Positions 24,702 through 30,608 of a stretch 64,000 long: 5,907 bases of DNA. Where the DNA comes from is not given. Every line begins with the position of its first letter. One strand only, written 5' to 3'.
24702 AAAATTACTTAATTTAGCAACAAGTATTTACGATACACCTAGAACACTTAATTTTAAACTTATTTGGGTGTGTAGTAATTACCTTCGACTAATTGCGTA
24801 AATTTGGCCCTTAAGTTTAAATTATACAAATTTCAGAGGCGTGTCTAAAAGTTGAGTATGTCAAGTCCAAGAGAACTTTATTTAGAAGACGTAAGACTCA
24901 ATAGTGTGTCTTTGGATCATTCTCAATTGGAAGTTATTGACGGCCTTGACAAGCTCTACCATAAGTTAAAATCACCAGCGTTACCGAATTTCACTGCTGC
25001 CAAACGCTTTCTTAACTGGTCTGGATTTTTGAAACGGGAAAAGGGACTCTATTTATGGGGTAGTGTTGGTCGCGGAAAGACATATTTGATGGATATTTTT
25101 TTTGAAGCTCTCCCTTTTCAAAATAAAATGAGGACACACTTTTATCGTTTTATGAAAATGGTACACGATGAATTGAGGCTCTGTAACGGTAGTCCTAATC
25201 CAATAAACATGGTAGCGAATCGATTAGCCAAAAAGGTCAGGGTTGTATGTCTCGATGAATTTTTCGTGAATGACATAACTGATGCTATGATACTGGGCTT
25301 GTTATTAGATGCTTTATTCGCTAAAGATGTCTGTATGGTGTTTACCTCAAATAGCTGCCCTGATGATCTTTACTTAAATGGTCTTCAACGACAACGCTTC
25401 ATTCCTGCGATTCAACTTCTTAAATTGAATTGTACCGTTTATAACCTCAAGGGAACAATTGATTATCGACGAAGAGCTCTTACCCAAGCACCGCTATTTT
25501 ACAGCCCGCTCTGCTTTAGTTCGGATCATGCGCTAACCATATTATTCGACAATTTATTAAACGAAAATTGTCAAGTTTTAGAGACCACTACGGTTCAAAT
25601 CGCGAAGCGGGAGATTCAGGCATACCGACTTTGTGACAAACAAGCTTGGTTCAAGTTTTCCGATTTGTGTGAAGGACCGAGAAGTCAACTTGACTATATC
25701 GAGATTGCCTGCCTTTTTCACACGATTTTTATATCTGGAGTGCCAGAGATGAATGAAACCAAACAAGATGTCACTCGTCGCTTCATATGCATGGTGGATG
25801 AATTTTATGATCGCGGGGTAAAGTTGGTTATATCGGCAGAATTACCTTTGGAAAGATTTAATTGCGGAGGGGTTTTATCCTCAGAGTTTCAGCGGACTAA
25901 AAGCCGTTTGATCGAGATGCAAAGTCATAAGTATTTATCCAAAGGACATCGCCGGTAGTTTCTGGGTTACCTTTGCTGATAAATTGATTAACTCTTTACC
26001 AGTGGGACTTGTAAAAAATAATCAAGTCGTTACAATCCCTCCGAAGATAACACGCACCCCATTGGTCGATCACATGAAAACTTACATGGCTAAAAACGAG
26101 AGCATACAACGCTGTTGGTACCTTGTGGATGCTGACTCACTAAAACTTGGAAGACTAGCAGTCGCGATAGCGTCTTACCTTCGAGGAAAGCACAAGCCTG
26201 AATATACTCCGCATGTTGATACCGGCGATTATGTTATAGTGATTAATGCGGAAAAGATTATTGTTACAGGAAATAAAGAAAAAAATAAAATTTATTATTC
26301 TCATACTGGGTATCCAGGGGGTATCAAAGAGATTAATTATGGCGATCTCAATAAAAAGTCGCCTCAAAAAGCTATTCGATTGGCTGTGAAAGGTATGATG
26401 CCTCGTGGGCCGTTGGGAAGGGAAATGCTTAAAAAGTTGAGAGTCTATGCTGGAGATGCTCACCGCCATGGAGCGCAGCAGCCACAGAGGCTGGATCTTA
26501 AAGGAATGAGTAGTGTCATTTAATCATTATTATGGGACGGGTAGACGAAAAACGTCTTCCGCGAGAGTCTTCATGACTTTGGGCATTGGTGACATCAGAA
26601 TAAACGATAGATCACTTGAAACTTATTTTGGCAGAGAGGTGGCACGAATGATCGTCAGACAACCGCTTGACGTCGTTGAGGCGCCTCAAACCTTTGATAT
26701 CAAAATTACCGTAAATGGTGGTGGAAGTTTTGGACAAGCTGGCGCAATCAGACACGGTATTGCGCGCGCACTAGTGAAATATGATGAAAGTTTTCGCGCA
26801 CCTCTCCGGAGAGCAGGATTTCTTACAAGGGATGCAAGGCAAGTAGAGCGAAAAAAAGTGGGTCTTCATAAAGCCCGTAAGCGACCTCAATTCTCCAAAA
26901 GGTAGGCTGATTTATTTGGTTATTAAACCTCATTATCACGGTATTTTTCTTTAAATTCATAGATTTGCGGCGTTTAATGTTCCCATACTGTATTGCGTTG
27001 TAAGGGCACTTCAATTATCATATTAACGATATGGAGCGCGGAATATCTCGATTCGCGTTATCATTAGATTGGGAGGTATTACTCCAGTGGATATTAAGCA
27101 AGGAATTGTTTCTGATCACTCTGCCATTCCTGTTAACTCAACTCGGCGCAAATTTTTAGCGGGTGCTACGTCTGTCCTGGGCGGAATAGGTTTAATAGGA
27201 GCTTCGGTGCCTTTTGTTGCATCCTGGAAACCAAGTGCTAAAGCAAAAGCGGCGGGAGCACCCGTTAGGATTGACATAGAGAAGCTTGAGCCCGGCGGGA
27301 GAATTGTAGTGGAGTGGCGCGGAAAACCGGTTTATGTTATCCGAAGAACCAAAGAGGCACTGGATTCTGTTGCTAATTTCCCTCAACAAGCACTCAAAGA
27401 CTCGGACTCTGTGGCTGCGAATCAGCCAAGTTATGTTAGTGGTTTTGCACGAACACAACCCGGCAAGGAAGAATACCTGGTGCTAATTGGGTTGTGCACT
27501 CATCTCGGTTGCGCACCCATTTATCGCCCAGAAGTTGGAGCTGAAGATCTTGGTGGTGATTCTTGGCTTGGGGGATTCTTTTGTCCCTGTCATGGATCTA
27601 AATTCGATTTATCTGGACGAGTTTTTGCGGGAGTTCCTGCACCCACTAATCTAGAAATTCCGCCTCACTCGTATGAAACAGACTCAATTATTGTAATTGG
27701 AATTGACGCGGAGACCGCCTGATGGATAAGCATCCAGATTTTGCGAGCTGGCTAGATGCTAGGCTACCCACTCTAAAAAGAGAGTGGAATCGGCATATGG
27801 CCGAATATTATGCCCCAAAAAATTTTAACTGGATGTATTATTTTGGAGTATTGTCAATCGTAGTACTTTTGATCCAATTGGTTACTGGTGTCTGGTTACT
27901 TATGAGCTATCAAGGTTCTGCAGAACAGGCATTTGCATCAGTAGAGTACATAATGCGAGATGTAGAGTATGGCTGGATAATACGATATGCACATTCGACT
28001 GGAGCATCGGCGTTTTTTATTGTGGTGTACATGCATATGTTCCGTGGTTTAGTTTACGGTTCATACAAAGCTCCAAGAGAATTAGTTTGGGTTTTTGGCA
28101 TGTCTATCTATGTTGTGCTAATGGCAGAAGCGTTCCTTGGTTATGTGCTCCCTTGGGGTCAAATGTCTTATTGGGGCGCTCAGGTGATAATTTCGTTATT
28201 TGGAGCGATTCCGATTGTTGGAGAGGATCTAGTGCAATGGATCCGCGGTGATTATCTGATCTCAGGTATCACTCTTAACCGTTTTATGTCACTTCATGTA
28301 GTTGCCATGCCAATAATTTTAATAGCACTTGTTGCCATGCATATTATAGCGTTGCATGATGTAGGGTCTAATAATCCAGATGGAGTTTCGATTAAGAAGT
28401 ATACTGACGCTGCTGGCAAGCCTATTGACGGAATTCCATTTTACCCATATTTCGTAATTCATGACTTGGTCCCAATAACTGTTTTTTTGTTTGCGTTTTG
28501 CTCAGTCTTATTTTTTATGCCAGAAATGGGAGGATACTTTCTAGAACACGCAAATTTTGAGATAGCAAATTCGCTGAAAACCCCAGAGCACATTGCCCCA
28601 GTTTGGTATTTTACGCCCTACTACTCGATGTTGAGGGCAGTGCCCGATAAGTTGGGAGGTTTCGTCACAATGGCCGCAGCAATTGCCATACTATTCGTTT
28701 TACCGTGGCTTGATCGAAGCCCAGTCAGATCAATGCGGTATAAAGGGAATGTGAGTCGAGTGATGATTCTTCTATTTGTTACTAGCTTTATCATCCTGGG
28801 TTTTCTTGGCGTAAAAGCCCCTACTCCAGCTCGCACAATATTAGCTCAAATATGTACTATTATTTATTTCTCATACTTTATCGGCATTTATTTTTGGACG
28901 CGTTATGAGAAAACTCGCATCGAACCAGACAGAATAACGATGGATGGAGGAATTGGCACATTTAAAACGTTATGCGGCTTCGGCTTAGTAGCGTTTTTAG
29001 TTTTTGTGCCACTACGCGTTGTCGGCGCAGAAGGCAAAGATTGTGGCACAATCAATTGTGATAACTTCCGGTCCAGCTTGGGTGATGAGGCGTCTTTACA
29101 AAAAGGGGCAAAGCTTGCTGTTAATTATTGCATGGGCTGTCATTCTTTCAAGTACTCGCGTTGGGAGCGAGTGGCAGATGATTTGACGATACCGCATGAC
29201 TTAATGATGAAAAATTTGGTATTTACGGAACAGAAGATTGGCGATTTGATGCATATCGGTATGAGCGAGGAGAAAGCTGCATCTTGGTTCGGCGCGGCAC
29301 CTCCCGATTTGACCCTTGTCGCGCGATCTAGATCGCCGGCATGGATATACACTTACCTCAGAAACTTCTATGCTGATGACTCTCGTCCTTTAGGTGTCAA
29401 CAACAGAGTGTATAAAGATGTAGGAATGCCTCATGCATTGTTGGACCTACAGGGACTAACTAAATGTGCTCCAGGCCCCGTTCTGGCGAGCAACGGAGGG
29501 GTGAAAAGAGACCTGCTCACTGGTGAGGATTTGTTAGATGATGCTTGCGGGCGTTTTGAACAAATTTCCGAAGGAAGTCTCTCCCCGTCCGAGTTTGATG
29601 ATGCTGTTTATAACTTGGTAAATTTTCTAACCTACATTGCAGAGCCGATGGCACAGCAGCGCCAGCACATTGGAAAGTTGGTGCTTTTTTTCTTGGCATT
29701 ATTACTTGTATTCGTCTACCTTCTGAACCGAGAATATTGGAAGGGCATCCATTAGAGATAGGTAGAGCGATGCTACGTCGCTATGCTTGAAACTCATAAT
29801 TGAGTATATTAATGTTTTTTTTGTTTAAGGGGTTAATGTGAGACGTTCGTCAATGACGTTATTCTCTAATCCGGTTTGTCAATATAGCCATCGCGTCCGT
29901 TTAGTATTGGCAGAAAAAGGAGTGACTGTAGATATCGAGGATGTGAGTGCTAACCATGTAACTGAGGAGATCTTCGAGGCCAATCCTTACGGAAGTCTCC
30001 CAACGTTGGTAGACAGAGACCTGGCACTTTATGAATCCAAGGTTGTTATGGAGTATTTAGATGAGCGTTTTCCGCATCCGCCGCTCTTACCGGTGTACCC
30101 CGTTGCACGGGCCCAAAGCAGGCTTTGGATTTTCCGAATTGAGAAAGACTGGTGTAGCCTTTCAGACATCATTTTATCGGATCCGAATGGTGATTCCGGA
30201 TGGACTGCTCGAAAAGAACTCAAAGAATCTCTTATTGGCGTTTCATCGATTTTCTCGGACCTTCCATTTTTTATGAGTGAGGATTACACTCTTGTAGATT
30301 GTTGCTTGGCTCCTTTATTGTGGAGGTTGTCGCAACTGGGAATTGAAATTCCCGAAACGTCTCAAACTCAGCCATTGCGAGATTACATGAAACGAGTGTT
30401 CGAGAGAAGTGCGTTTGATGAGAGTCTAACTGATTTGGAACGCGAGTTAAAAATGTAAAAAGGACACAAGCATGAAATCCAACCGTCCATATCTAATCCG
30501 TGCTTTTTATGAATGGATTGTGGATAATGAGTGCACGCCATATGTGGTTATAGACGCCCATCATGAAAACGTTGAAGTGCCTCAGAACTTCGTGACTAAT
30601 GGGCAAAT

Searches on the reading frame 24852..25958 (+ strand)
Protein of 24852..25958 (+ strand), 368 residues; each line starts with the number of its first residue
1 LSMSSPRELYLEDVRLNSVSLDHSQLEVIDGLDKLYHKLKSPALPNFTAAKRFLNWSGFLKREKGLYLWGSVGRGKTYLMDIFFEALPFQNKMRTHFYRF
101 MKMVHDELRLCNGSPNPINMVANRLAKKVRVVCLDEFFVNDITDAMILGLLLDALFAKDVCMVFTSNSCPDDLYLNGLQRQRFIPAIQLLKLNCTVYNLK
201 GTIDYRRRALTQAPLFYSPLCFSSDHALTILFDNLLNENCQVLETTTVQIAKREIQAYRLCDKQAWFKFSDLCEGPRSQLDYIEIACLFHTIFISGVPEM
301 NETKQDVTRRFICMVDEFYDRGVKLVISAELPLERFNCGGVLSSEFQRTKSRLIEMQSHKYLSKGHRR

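Call 23: search_protein_families(library=pfam, proteins=[window:24852-25958:+], max_evalue=0.00001)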
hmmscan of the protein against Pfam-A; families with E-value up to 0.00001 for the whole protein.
window:24852-25958:+ (368 aa): 1 family
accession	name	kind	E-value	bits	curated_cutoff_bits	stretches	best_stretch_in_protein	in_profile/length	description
PF03969.22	AFG1_ATPase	-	5.6e-122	407.6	27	1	5-364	2-360/361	AFG1-like ATPase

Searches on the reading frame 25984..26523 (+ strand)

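Call 23: search_protein_families(library=pfam, proteins=[window:25984-26523:+], max_evalue=0.00001)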
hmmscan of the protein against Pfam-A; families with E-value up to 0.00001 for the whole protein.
window:25984-26523:+ (179 aa): 1 family
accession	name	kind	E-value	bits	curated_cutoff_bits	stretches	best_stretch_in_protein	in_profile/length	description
PF00572.24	Ribosomal_L13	-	1.4e-46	157.9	23.8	1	43-160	1-118/119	Ribosomal protein L13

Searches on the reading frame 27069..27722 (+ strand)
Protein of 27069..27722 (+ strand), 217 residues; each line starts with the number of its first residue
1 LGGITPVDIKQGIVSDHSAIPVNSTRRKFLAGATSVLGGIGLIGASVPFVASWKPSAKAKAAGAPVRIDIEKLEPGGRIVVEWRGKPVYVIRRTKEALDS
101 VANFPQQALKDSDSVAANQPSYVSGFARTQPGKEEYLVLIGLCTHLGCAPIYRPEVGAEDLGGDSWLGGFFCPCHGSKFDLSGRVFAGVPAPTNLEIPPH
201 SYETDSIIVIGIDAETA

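Call 23: search_protein_families(library=pfam, proteins=[window:27069-27722:+], max_evalue=0.00001)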
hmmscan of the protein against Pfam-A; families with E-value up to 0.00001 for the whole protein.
window:27069-27722:+ (217 aa): 2 families
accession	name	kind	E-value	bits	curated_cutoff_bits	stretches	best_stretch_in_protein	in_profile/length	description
PF10399.14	UCR_Fe-S_N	-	1.6e-07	31.1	24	1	22-56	7-41/41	Ubiquitinol-cytochrome C reductase Fe-S subunit TAT signal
PF00355.32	Rieske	-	3.2e-07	30.6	20.3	1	133-196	33-85/88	Rieske [2Fe-2S] domain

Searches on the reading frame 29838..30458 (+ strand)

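Call 24: search_protein_families(library=pfam, proteins=[window:29838-30458:+], max_evalue=0.00001)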
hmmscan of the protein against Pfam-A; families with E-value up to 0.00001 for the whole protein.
window:29838-30458:+ (206 aa): 4 families
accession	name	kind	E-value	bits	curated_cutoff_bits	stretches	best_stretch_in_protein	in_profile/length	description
PF13409.12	GST_N_2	-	9.5e-16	58.6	25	1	14-77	2-70/70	Glutathione S-transferase, N-terminal domain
PF13417.12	GST_N_3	-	7.1e-15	55.5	22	1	8-82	1-75/75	Glutathione S-transferase, N-terminal domain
PF02798.26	GST_N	-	5.8e-13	49.4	20.9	1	5-76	2-76/76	Glutathione S-transferase, N-terminal domain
PF13410.11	GST_C_2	-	1.1e-06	29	24.9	1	124-186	7-69/69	Glutathione S-transferase, C-terminal domain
